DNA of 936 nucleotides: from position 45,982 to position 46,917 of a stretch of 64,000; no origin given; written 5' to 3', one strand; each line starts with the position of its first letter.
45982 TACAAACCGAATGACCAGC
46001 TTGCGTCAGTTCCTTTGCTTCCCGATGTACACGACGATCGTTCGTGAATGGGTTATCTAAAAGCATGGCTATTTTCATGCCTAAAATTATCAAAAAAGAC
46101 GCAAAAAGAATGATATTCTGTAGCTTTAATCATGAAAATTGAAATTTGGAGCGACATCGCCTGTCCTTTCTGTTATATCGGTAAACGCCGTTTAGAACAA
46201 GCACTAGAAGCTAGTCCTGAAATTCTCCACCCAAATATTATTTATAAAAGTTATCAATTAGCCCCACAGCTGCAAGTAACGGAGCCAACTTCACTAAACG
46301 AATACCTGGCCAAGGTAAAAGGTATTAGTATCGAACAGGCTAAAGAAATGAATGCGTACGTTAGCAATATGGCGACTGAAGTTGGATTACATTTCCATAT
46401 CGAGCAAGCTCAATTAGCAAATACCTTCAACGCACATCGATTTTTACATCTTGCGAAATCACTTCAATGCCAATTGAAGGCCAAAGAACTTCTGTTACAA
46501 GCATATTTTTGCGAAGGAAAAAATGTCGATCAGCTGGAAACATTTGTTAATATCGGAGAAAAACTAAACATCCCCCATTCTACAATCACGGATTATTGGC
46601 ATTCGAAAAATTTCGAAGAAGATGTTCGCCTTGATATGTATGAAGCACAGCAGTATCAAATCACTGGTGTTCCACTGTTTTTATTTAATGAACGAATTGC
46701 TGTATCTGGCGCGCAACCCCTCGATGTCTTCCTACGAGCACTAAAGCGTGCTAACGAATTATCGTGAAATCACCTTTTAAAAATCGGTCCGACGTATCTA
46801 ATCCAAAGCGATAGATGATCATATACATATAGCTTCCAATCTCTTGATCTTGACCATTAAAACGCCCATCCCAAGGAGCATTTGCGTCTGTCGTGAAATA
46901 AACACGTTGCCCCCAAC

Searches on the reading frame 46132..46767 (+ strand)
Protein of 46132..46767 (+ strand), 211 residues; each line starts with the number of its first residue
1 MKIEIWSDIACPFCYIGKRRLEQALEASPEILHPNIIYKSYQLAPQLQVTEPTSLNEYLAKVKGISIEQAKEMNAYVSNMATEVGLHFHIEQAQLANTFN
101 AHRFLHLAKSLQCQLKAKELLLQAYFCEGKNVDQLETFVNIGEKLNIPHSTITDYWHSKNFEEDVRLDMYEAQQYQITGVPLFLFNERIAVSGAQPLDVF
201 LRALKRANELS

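Call 12: search_protein_families(library=pfam, proteins=[window:46132-46767:+], max_evalue=0.01)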
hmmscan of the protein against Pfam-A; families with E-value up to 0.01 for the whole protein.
window:46132-46767:+ (211 aa): 4 families
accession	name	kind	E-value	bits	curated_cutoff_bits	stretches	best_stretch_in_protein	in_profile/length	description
PF01323.26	DSBA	-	2.4e-35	122.5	25.6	1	3-205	2-191/191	DSBA-like thioredoxin domain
PF13743.12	Thioredoxin_5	-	0.0018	18.4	27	1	75-199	54-183/186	Thioredoxin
PF13192.12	Thioredoxin_3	-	0.0022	18.4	24.8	0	167-204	37-74/76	Thioredoxin domain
PF13462.12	Thioredoxin_4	-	0.0054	17.4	23.2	0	2-62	16-75/165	Thioredoxin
